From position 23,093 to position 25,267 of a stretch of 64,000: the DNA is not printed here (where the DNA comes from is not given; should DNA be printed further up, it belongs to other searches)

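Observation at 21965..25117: bioB without other bio genes, divergently paired with a 624-aa NMO/FabK-like protein of unknown function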

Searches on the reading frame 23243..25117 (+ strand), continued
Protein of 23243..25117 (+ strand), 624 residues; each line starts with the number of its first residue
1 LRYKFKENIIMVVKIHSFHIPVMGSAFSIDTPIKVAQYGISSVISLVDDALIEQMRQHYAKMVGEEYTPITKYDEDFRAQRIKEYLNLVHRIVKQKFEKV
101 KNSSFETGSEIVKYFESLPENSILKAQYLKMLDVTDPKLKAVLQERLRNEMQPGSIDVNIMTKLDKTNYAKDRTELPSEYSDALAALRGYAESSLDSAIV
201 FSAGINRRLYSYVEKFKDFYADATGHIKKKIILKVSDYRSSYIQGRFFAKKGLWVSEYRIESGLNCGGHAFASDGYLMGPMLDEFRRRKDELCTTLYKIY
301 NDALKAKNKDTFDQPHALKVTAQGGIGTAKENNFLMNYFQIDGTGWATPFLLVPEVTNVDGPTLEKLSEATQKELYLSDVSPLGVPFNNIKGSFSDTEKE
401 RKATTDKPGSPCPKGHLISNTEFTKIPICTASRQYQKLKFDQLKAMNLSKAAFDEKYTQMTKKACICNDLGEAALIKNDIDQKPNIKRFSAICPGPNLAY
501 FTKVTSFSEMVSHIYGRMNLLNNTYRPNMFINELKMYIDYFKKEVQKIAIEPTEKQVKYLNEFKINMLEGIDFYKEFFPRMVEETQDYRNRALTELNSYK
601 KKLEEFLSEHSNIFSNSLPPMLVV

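Call 38: find_encoding_contigs(protein=P0155, flank=3000, max_places=3)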
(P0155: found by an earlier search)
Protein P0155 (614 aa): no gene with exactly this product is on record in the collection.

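Call 39: find_homologous_proteins(query=window:23273-25117:+, max_evalue=1e-10)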
Query window:23273-25117:+ (614 aa): 8000 proteins with E <= 1e-10 among 8000 candidates; the best 120 are listed.
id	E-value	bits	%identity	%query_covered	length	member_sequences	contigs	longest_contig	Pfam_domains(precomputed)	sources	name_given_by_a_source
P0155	0.0e+0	1390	100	100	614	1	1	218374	-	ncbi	-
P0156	1.1e-291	987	69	99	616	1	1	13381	-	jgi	jgi:hypothetical protein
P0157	1.4e-290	983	70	99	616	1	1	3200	-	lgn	-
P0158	1.9e-287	973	69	99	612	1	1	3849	-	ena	-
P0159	3.6e-286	969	70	99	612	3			-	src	-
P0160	3.7e-284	962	68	99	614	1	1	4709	-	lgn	-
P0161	3.9e-283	959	68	99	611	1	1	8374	-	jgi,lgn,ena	-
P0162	8.0e-283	958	69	98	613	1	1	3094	-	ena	-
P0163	3.0e-282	956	69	100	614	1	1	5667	-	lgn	-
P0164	1.3e-281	954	67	99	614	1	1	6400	-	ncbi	-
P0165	1.3e-279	947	66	100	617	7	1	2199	-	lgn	-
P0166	1.5e-279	947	68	100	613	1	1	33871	-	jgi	-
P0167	3.4e-279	946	67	100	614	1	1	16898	-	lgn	-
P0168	9.2e-277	938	66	99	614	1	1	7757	-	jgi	-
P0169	2.1e-275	933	67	98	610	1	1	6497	-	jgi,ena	-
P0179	9.3e-273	925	67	98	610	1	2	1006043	-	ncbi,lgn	ncbi:MAG: hypothetical protein AB7S78_00405 [Candidatus Omnitrophota bacterium]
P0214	2.0e-265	900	65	98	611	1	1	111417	-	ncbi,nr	ncbi:MAG: hypothetical protein KBD53_00040 [Candidatus Omnitrophica bacterium]|nr:hypothetical prote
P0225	1.9e-264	897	65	99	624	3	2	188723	-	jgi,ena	-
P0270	1.4e-258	878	63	99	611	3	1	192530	-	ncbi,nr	ncbi:MAG: hypothetical protein KGJ09_03160 [Candidatus Omnitrophica bacterium]|nr:hypothetical prote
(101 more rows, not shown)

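Call 40: find_encoding_contigs(protein=P0179, flank=6000, max_places=2)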
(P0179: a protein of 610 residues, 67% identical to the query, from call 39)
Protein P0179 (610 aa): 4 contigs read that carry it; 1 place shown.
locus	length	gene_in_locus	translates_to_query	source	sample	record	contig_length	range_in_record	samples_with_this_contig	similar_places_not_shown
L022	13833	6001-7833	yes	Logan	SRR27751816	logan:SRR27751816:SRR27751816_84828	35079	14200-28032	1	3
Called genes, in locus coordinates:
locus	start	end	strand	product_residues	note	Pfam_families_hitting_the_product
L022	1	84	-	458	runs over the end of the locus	PF00425:Chorismate_bind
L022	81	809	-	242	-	PF01209:Ubie_methyltran, PF13489:Methyltransf_23, PF13847:Methyltransf_31, PF08241:Methyltransf_11, PF08242:Methyltransf_12, PF13649:Methyltransf_25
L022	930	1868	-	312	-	PF07992:Pyr_redox_2, PF13738:Pyr_redox_3, PF00070:Pyr_redox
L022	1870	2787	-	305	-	PF02775:TPP_enzyme_C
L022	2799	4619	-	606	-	PF01558:POR, PF01855:POR_N, PF17147:PFOR_II (weak)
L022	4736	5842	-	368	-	PF04055:Radical_SAM, PF06968:BATS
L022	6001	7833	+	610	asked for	-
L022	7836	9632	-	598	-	PF13667:ThiC-associated, PF01964:ThiC_Rad_SAM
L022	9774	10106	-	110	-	PF01521:Fe-S_biosyn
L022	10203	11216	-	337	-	PF00950:ABC-3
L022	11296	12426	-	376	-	PF00950:ABC-3, PF01032:FecCD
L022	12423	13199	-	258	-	PF00005:ABC_tran, PF02463:SMC_N (faint), PF13555:AAA_29 (faint), PF13304:AAA_21 (faint)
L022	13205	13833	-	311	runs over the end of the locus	PF01297:ZnuA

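Call 41: find_encoding_contigs(protein=P0270, flank=6000, max_places=2)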
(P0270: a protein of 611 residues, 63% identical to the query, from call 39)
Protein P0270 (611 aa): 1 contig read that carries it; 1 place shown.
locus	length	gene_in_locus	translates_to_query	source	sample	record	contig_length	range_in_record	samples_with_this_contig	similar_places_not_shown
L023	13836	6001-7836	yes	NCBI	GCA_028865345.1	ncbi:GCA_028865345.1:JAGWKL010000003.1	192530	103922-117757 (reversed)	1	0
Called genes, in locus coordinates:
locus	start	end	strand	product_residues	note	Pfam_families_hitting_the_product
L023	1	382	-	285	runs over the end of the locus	PF00763:THF_DHG_CYH, PF02882:THF_DHG_CYH_C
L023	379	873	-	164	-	PF04961:FTCD_C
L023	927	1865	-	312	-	PF07992:Pyr_redox_2, PF13738:Pyr_redox_3, PF00070:Pyr_redox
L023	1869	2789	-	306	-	PF02775:TPP_enzyme_C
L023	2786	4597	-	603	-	PF01558:POR, PF01855:POR_N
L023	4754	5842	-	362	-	PF04055:Radical_SAM, PF06968:BATS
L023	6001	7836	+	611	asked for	-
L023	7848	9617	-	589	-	PF13667:ThiC-associated, PF01964:ThiC_Rad_SAM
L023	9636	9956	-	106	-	PF01521:Fe-S_biosyn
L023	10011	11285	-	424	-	PF00675:Peptidase_M16, PF05193:Peptidase_M16_C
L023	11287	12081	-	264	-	PF00290:Trp_syntA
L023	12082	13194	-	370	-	PF00291:PALP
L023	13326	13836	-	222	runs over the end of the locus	-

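Call 42: find_encoding_contigs(protein=P0225, flank=6000, max_places=2)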
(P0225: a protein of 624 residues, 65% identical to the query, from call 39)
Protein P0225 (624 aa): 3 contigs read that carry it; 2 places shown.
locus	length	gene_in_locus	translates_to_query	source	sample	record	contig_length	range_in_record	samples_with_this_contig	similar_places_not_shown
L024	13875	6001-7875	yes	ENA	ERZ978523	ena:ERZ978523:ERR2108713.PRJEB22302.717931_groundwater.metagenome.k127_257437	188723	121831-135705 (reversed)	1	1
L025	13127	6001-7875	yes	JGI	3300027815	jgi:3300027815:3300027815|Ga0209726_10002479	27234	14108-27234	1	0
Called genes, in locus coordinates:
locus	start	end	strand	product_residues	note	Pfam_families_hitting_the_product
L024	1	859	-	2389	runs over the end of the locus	PF00072:Response_reg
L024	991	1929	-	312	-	PF07992:Pyr_redox_2, PF13738:Pyr_redox_3, PF00070:Pyr_redox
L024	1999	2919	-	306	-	PF02775:TPP_enzyme_C, PF12367:PFO_beta_C (weak)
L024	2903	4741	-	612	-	PF01558:POR, PF01855:POR_N, PF17147:PFOR_II (weak)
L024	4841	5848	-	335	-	PF04055:Radical_SAM, PF06968:BATS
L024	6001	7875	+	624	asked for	-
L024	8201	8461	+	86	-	-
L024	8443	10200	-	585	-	PF13667:ThiC-associated, PF01964:ThiC_Rad_SAM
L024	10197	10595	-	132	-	PF01521:Fe-S_biosyn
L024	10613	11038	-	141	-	PF00582:Usp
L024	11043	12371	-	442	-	PF01566:Nramp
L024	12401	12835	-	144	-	PF01475:FUR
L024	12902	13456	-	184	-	PF00578:AhpC-TSA, PF08534:Redoxin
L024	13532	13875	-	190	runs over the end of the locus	-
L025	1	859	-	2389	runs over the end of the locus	PF00072:Response_reg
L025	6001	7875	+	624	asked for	-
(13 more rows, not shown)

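Call 43: find_encoding_contigs(protein=P0214, flank=6000, max_places=2)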
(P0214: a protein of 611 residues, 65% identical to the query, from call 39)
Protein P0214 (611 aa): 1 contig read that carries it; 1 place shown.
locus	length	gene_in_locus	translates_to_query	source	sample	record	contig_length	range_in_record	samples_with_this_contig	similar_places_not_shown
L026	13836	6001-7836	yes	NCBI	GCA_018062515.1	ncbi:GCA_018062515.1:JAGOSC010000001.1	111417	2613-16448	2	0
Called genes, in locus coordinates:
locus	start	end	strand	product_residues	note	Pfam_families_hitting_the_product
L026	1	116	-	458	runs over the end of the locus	PF00425:Chorismate_bind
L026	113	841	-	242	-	PF01209:Ubie_methyltran, PF13489:Methyltransf_23, PF13847:Methyltransf_31, PF08241:Methyltransf_11, PF08242:Methyltransf_12, PF13649:Methyltransf_25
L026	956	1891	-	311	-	PF07992:Pyr_redox_2, PF13738:Pyr_redox_3, PF00070:Pyr_redox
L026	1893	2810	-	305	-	PF02775:TPP_enzyme_C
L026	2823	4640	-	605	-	PF01558:POR, PF01855:POR_N, PF17147:PFOR_II (weak)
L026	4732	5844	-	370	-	PF04055:Radical_SAM, PF06968:BATS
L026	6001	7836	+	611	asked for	-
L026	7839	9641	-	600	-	PF13667:ThiC-associated, PF01964:ThiC_Rad_SAM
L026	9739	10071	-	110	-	PF01521:Fe-S_biosyn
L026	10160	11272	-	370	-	PF00950:ABC-3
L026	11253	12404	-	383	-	PF00950:ABC-3, PF01032:FecCD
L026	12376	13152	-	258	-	PF13476:AAA_23 (faint), PF00005:ABC_tran, PF02463:SMC_N (faint), PF13555:AAA_29 (weak), PF13304:AAA_21 (faint)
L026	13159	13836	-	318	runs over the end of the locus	PF01297:ZnuA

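Call 45: search_solved_structures(query=P0081, max_evalue=10, show_alignments=4)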
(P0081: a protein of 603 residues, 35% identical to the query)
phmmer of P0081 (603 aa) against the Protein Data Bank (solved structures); distinct sequences matched with E-value up to 10: 6.
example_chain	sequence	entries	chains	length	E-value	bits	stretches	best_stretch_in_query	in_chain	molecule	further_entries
9lt5_A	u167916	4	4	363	0.11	14.6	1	321-392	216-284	2-nitropropane dioxygenase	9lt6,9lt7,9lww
9jsy_A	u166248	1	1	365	0.11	14.5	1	321-392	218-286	2-nitropropane dioxygenase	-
9k7h_A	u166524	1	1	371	0.11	14.5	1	321-392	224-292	2-nitropropane dioxygenase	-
7e1q_A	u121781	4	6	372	0.11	14.5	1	321-392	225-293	2-nitropropane dioxygenase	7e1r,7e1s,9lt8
5n2p_A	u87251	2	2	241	0.67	11.9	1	319-351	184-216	Tryptophan synthase alpha chain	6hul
5lsm_A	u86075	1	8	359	1.4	10.8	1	322-377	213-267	FMN-dependent nitronate monooxygenase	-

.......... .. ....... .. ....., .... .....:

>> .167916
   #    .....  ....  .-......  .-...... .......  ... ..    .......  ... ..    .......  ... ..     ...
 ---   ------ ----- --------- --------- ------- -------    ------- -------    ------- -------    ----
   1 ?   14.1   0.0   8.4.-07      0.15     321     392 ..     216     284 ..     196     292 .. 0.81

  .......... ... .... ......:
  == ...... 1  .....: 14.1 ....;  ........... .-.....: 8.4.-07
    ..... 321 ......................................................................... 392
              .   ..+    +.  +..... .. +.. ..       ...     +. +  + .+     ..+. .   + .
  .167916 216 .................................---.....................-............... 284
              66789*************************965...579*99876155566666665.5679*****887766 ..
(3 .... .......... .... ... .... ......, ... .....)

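Call 58: find_homologous_proteins(query=P0001, max_evalue=1e-20)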
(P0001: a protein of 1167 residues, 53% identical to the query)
Query P0001 (1167 aa): 162 proteins with E <= 1e-20 among 8000 candidates; the best 120 are listed.
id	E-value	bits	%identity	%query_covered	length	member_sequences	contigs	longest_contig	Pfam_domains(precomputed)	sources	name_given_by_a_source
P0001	0.0e+0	2676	100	100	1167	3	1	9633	PF00175.27,PF00667.27,PF00258.31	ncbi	-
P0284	0.0e+0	2243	83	100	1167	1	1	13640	PF00175.27,PF00667.27,PF00258.31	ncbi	-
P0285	0.0e+0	2228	83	100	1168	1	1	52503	PF00175.27,PF00667.27,PF00258.31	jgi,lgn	-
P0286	0.0e+0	2201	81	100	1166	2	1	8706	PF00175.27,PF00667.27,PF00258.31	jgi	jgi:NADPH-dependent sulfite reductase flavoprotein alpha-component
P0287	0.0e+0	2157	81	100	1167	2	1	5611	PF00175.27,PF00667.27,PF00258.31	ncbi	-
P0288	0.0e+0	2089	76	100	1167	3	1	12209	PF00175.27,PF00667.27,PF00258.31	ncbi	-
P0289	0.0e+0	2066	76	100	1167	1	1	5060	PF00175.27,PF00667.27,PF00258.31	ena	-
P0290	0.0e+0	2032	76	100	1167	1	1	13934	PF00175.27,PF00667.27,PF00258.31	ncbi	-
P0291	0.0e+0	1883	71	100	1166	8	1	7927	PF00175.27,PF00667.27,PF00258.31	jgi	jgi:NADPH-dependent sulfite reductase flavoprotein alpha-component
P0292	0.0e+0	1877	83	85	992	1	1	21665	PF00175.27,PF00667.27,PF00258.31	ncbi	ncbi:MAG: sulfite reductase flavoprotein subunit alpha, partial [Kiritimatiellia bacterium]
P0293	0.0e+0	1733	66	100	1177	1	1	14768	PF00175.27,PF00667.27,PF00258.31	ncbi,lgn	-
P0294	0.0e+0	1712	65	100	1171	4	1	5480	PF00175.27,PF00667.27,PF00258.31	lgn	-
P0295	0.0e+0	1422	57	99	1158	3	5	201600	PF00175.27,PF00667.27,PF00258.31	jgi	jgi:NADPH-dependent sulfite reductase flavoprotein alpha-component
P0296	0.0e+0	1238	75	61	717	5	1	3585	PF00175.27,PF00667.27,PF00258.31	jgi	-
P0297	1.7e-207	710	55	50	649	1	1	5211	-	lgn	-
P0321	1.9e-171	591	48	50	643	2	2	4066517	-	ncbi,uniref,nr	ncbi:hypothetical protein BuS5_01321 [Desulfosarcina sp. BuS5]|uniref:hypothetical protein n=1 Tax=D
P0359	2.7e-161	557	43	50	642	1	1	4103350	-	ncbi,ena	-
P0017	2.8e-157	544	49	48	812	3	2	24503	PF00440.30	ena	-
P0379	3.4e-155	537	49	46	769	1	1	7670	PF00534.27,PF13524.13,PF13692.13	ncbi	-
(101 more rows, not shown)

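Call 61: find_encoding_contigs(protein=P0295, flank=7000, max_places=2)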
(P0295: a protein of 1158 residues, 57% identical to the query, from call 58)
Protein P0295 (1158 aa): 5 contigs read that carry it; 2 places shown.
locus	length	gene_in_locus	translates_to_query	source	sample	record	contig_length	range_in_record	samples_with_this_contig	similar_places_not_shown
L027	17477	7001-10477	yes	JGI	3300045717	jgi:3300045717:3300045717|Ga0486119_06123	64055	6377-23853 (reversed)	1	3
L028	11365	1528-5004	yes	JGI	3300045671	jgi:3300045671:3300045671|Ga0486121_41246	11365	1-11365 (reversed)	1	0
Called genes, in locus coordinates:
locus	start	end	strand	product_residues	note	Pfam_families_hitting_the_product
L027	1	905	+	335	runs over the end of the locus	PF13424:TPR_12 (faint), PF24575:TPR_Slam (faint), PF25062:ARM_TT21_N (faint), PF12895:ANAPC3 (faint), PF13432:TPR_16 (faint), PF07719:TPR_2 (faint), PF13428:TPR_14 (faint), PF14559:TPR_19 (weak), +4 more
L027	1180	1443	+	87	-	PF01527:HTH_Tnp_1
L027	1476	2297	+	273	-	PF13276:HTH_21, PF00665:rve, PF13683:rve_3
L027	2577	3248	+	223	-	-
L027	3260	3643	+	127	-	-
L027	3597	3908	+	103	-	-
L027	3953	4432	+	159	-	-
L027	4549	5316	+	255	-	PF07929:PRiA4_ORF3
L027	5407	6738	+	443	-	PF13173:AAA_14, PF13635:DUF4143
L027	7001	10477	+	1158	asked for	PF00258:Flavodoxin_1, PF00667:FAD_binding_1, PF00175:NAD_binding_1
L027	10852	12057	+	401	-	PF22020:RlmL_1st, PF02926:THUMP (weak), PF01170:UPF0020, PF13847:Methyltransf_31 (faint)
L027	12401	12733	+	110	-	PF13560:HTH_31 (weak)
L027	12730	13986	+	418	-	PF07804:HipA_C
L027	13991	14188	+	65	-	-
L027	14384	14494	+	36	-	-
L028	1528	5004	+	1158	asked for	PF00258:Flavodoxin_1, PF00667:FAD_binding_1, PF00175:NAD_binding_1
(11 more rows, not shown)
